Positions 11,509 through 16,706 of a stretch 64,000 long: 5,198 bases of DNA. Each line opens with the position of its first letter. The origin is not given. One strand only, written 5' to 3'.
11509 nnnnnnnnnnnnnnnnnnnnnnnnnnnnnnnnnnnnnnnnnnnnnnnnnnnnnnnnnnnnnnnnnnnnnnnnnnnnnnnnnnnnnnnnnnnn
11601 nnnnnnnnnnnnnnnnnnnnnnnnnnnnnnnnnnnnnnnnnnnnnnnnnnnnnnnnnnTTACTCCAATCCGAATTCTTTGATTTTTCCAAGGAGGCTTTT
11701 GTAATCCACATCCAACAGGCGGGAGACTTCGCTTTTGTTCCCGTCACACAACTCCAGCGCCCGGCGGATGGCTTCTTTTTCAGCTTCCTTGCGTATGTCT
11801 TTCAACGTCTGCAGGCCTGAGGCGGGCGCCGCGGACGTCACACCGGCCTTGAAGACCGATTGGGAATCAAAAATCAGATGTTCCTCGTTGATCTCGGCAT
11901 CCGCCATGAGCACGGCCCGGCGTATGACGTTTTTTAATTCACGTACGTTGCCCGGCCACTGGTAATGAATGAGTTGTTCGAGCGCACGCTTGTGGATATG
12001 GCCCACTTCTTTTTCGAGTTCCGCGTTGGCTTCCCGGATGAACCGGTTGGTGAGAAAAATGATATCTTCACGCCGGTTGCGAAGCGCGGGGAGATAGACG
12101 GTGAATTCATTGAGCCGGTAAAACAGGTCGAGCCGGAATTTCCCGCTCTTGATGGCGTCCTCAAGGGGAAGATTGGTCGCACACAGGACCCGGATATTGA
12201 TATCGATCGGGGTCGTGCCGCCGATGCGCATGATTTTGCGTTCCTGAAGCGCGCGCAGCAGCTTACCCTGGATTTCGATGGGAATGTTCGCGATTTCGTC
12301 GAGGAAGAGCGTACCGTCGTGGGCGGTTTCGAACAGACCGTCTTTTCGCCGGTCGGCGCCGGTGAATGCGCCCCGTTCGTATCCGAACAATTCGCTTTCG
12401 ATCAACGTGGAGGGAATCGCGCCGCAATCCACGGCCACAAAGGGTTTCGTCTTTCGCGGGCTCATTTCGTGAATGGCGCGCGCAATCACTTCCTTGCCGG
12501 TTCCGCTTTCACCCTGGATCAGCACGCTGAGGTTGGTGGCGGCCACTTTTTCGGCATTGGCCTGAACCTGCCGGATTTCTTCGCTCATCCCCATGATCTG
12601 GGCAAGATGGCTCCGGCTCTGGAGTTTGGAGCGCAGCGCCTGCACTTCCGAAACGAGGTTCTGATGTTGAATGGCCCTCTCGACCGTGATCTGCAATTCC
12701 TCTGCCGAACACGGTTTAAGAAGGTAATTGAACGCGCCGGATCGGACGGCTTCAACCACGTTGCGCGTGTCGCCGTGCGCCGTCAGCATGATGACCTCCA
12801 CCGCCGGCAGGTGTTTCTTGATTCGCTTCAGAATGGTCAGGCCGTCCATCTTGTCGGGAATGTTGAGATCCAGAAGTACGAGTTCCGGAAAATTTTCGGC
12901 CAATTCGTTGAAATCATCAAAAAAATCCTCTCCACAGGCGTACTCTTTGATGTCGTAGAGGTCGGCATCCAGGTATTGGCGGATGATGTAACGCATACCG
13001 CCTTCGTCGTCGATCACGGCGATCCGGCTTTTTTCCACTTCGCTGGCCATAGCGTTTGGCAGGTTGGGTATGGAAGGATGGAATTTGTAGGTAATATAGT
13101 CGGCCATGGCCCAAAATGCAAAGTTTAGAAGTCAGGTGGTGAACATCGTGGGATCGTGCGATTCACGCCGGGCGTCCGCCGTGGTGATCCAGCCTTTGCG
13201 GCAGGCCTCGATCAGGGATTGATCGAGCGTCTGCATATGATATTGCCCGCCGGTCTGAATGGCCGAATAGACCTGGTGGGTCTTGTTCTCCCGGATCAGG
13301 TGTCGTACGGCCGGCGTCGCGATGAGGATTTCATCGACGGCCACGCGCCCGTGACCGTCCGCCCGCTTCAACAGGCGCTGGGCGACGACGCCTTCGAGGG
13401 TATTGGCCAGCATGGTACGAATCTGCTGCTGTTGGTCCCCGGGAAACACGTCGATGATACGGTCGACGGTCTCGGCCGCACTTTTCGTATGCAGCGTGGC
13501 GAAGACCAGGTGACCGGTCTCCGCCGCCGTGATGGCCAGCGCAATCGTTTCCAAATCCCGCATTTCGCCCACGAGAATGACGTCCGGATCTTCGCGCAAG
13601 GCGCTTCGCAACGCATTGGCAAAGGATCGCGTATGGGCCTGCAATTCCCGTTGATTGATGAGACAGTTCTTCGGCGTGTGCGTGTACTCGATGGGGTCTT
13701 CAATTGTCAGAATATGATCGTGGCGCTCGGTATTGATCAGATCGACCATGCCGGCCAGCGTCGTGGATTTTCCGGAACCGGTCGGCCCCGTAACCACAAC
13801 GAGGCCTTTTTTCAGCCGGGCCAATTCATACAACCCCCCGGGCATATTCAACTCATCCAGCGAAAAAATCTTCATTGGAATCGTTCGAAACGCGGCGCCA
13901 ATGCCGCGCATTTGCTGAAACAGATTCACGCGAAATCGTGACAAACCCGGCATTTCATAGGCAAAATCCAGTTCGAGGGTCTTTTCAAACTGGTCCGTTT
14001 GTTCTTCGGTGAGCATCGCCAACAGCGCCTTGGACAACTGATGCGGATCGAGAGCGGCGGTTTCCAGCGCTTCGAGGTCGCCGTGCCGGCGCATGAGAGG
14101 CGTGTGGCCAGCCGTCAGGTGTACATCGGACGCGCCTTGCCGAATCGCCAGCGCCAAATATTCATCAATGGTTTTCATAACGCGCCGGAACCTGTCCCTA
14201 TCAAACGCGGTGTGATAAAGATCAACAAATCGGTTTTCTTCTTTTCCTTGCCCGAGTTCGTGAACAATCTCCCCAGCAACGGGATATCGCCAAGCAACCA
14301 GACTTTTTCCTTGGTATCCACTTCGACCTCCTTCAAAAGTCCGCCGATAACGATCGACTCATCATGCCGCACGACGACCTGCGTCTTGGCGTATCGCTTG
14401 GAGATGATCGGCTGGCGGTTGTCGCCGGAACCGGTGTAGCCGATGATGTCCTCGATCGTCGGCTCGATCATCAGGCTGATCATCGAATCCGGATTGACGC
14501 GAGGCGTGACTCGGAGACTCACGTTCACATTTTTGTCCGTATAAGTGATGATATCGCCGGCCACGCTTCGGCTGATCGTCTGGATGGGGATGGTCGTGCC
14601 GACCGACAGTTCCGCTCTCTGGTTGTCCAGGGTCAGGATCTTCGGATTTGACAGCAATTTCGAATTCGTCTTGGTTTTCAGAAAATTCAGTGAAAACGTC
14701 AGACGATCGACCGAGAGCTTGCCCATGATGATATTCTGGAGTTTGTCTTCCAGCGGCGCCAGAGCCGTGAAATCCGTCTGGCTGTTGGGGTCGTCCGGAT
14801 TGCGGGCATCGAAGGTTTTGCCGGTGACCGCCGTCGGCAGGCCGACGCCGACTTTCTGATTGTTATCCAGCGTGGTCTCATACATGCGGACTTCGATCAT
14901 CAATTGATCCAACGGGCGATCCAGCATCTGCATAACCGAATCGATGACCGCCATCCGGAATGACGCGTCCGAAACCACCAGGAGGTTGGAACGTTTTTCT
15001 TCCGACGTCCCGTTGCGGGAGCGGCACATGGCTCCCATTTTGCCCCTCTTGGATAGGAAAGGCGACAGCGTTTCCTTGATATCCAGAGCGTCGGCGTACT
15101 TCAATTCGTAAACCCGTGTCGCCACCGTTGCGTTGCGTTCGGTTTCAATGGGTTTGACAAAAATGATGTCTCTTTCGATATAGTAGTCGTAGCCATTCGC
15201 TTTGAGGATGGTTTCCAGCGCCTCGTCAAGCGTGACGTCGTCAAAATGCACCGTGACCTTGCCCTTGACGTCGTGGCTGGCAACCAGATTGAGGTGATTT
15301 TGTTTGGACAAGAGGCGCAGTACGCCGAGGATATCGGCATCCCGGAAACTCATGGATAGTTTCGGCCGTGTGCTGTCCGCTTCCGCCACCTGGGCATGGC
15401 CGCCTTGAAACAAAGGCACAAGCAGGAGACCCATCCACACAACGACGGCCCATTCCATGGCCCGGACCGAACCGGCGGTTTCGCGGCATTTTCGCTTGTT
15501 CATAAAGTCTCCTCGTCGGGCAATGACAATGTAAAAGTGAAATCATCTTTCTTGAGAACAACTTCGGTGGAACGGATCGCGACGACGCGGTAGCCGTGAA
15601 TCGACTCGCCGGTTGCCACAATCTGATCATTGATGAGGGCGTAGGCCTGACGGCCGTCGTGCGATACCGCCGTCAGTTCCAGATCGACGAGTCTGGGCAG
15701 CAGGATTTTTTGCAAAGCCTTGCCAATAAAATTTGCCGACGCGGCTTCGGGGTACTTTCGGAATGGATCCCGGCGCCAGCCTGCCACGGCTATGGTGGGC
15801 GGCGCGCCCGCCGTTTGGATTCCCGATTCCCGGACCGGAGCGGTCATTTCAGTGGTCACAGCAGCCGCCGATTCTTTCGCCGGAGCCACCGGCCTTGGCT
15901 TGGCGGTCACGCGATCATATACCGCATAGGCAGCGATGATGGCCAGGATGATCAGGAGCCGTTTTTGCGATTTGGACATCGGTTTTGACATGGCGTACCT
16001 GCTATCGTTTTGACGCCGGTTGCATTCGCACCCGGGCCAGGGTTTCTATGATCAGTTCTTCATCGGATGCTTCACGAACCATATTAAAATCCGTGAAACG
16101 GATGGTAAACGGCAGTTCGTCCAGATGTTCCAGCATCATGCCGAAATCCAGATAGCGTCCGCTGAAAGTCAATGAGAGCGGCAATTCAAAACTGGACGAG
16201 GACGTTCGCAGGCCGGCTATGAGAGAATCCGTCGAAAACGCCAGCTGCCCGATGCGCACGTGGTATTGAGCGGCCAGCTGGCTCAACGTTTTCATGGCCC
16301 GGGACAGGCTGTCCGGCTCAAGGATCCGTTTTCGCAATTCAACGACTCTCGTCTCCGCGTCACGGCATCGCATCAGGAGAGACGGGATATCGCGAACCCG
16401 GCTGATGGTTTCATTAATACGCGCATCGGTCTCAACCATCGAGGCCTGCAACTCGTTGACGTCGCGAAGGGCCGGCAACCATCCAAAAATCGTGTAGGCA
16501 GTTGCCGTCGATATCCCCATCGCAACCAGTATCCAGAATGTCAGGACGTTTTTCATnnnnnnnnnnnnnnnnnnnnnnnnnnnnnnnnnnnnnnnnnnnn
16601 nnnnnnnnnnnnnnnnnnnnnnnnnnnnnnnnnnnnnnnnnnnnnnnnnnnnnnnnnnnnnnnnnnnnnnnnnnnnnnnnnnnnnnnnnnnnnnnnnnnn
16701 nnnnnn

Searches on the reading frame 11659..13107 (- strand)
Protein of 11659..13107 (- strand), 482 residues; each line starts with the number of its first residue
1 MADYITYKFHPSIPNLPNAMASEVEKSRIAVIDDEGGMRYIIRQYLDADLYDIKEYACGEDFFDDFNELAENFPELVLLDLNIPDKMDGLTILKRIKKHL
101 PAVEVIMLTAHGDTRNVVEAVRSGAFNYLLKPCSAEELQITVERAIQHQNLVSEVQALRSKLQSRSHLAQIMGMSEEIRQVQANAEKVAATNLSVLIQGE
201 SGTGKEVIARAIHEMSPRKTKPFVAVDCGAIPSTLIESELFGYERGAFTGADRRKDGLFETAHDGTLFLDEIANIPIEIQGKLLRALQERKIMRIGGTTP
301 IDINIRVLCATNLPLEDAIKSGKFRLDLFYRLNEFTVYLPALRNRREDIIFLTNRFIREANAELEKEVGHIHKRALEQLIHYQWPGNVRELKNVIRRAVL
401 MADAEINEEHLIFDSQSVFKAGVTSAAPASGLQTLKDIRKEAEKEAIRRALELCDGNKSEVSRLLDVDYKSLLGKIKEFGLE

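Call 29: search_protein_families(library=pfam, proteins=[window:11659-13107:-], max_evalue=0.01)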
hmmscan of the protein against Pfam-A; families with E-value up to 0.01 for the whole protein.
window:11659-13107:- (482 aa): 11 families
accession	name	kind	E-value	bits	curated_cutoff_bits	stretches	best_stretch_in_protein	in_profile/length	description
PF00158.32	Sigma54_activat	-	4.5e-69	231.9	20.2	1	171-337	1-167/168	Sigma-54 interaction domain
PF00072.30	Response_reg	-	7.2e-24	84.5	30.2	1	29-142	1-110/111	Response regulator receiver domain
PF25601.1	AAA_lid_14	-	1.2e-21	76.7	27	1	343-412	1-71/87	AAA+ ATPase lid domain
PF14532.12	Sigma54_activ_2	-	3.3e-19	69.9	25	1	172-342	1-138/138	Sigma-54 interaction domain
PF02954.25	HTH_8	-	4.5e-08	33.1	22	1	440-479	3-42/42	Bacterial regulatory protein, Fis family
PF07728.20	AAA_5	-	4.5e-07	30.4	22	1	195-309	2-119/139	AAA domain (dynein-related subfamily)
PF01078.27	Mg_chelatase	-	6.9e-07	29.3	20.3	0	250-312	93-157/207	Magnesium chelatase, subunit ChlI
PF07726.17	AAA_3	-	0.00044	20.6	27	1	195-317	2-115/131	ATPase family associated with various cellular activities (AAA)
PF07724.20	AAA_2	-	0.0006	20.3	27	1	193-321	4-133/166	AAA domain (Cdc48 subfamily)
PF13191.12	AAA_16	-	0.0008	20.4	32.6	1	175-224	6-56/167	AAA ATPase domain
PF00004.35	AAA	-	0.0031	18.4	21.2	1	195-314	1-111/131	ATPase family associated with various cellular activities (AAA)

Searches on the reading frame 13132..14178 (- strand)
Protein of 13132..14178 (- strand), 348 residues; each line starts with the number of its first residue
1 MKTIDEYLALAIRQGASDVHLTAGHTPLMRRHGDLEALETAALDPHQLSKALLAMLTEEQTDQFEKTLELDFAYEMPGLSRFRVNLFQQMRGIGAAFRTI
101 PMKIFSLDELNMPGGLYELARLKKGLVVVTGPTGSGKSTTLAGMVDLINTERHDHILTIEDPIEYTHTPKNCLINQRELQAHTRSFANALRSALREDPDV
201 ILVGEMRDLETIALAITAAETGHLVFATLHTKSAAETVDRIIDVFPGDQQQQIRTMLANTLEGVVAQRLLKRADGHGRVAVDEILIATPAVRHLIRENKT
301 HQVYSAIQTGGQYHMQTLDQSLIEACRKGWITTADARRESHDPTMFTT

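Call 7: search_protein_families(library=pfam, proteins=[window:13132-14178:-], max_evalue=0.01)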
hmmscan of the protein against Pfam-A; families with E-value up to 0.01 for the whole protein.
window:13132-14178:- (348 aa): 10 families
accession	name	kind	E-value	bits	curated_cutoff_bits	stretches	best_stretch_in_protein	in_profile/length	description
PF00437.27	T2SSE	-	2.4e-50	171.7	24.9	1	2-274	10-282/370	Type II/IV secretion system protein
PF13401.12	AAA_22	-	8.3e-05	23.4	27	1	123-165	4-45/130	AAA domain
PF25199.1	nSTAND_NTPase5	-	0.00026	21.3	34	1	123-167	40-84/145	Novel STAND NTPase 5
PF13555.12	AAA_29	-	0.0016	18.6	27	1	124-147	22-45/61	P-loop containing region of AAA domain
PF11769.13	DUF3313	-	0.0026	18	26.1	1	160-231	41-113/187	Protein of unknown function (DUF3313)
PF03266.21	NTPase_1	-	0.0032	17.8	23.9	0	127-149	2-24/168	NTPase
PF13191.12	AAA_16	-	0.0037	18.2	32.6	1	124-215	24-103/167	AAA ATPase domain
PF13476.12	AAA_23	-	0.004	18.2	27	1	122-142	17-37/201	AAA domain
PF13604.12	AAA_30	-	0.0043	17.3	27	0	122-152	16-46/191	AAA domain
PF20703.3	nSTAND1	-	0.0081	16.3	27.1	0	121-206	29-124/379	Novel STAND NTPase 1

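Call 8: search_protein_families(library=ncbifam, proteins=[window:13132-14178:-], max_evalue=0.01)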
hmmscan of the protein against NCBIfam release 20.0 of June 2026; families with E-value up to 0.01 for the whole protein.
window:13132-14178:- (348 aa): 20 families
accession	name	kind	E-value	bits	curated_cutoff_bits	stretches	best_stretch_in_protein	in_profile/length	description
TIGR01420.1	pilT_fam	subfamily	8.6e-143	475.7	319.1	1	4-343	2-341/343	PilT/PilU family type 4a pilus ATPase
TIGR02525.1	plasmid_TraJ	equivalog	6.1e-48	163.6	368.3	1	3-299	11-326/372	plasmid transfer ATPase TraJ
TIGR02524.1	dot_icm_DotB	equivalog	1.4e-47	162.6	463.3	1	2-319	4-333/358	Dot/Icm type IV secretion system ATPase DotB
TIGR02533.1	type_II_gspE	equivalog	5.6e-47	160.5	630.25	1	118-272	237-381/486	type II secretion system ATPase GspE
TIGR02538.1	type_IV_pilB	equivalog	1.7e-44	152.4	675.65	1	123-272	315-454/564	type IV-A pilus assembly ATPase PilB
NF007755.0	PRK10436.1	equivalog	2.4e-42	145.2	617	1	2-272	87-357/465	type II secretion system protein GspE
NF041000.1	ATPase_ComGA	equivalog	4.8e-39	134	300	1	118-271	122-266/267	competence type IV pilus ATPase ComGA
NF053534.1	T4PilAsmATPsTfpB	equivalog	1.7e-37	129.1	850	1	118-302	330-501/584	type IV pilus assembly ATPase TfpB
TIGR02782.1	TrbB_P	equivalog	1.3e-17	64.1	304.55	1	126-267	138-278/303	P-type conjugative transfer ATPase TrbB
NF058587.1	archaellum_moto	equivalog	1.6e-17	63.5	550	1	127-284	278-433/527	archaellum flagellar ATPase motor FlaI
TIGR02788.1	VirB11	equivalog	7.2e-16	58.1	249.95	1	119-248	139-269/308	P-type DNA transfer ATPase VirB11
NF010469.0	PRK13894.1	subfamily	3.2e-13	49.7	508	1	123-265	149-290/320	conjugal transfer ATPase TrbB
TIGR03819.1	heli_sec_ATPase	hypoth_equivalog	3.6e-12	46.1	373.15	1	124-266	178-324/340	TadA family conjugal transfer-associated ATPase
NF010407.0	PRK13833.1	subfamily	5.5e-12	45.8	499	1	127-267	147-285/323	conjugal transfer protein TrbB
NF053672.1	bindosome_BasE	exception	3.1e-10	39.4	1000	1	124-256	270-403/512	bindosome assembly system ATPase subunit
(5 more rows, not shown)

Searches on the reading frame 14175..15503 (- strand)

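Call 7: search_protein_families(library=pfam, proteins=[window:14175-15503:-], max_evalue=0.01)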
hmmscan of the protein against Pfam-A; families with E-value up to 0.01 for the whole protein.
window:14175-15503:- (442 aa): 4 families
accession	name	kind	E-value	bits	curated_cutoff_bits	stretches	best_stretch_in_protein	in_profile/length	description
PF00263.26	Secretin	-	5.4e-45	153.5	27.5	1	275-435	2-168/169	Bacterial type II and III secretion system protein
PF07660.19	STN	-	7e-10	39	28.4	1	72-118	2-51/52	Secretin and TonB N terminus short domain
PF03958.22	Secretin_N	-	1.6e-05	25.5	28.2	1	129-200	1-69/69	Bacterial type II/III secretion system short domain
PF21305.2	type_II_gspD_N0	-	6e-05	23.2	27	1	52-105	2-59/71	GspD-like, N0 domain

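Call 8: search_protein_families(library=ncbifam, proteins=[window:14175-15503:-], max_evalue=0.01)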
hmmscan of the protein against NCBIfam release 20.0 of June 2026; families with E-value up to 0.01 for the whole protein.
window:14175-15503:- (442 aa): 8 families
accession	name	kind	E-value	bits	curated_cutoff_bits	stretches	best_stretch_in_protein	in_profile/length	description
TIGR02515.1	IV_pilus_PilQ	subfamily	2.5e-70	237.6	284.35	1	48-435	3-427/428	type IV pilus secretin PilQ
TIGR02517.1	type_II_gspD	equivalog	7.3e-67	226.2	351.35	2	167-436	304-591/600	type II secretion system secretin GspD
NF010083.0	PRK13568.1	equivalog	3.8e-42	144.5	554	1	42-435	21-417/419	DNA uptake porin HofQ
NF007851.2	PRK10560.1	exception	2.2e-36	125.6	598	1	43-436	18-410/412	DNA uptake porin HofQ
TIGR02516.1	type_III_yscC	equivalog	2.4e-35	122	238.45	2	167-436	202-462/463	type III secretion system outer membrane ring subunit SctC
TIGR02519.1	pilus_MshL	equivalog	3.3e-33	115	250.2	1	187-435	22-290/290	pilus (MSHA type) biogenesis protein MshL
NF011873.0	PRK15346.1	equivalog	3.8e-19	68.7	524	1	167-424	239-483/499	EscC/YscC/HrcC family type III secretion system outer membrane ring protein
NF042912.1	Amuc_1098_fam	equivalog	7.7e-19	67.2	750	1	363-436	724-797/805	Amuc_1098 family type IV pilus outer membrane protein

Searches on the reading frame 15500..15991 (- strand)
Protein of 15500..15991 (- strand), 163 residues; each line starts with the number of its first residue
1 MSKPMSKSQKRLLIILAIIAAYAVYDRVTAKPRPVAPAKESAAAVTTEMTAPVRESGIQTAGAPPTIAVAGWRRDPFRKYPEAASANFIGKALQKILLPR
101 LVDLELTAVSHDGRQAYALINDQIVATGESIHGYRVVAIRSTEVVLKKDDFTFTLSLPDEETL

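Call 7: search_protein_families(library=pfam, proteins=[window:15500-15991:-], max_evalue=0.01)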
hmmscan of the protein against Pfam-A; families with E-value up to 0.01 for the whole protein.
window:15500-15991:- (163 aa): 1 family
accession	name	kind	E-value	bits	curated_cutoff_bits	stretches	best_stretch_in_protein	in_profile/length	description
PF23862.1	CdsD_C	-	0.00035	21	27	1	105-153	4-53/56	CdsD C-terminal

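Call 8: search_protein_families(library=ncbifam, proteins=[window:15500-15991:-], max_evalue=0.01)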
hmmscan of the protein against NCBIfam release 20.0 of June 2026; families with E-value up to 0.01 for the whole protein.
window:15500-15991:- (163 aa): 2 families
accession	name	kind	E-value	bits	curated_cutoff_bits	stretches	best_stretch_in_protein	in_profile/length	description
TIGR02500.1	type_III_yscD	equivalog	0.00024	20.2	86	1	102-153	365-409/413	type III secretion system inner membrane ring subunit SctD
NF041515.1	GspC_delta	equivalog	0.0091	15.8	150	0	13-150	12-156/311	type II secretion system protein GspC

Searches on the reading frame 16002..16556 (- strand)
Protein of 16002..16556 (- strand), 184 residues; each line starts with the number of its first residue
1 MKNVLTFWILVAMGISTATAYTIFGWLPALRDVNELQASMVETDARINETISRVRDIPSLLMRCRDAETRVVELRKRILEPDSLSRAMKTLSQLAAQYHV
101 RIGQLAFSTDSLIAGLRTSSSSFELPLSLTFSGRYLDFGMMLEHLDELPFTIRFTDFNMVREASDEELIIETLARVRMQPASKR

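Call 7: search_protein_families(library=pfam, proteins=[window:16002-16556:-], max_evalue=0.01)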
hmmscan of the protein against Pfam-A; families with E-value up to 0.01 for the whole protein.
window:16002-16556:- (184 aa): 1 family
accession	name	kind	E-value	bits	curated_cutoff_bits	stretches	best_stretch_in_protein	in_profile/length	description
PF04350.18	PilO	-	2.3e-05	25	22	1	35-170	3-134/145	Pilus assembly protein, PilO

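Call 8: search_protein_families(library=ncbifam, proteins=[window:16002-16556:-], max_evalue=0.01)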
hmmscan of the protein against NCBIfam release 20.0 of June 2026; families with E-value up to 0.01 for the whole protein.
window:16002-16556:- (184 aa): 0 families
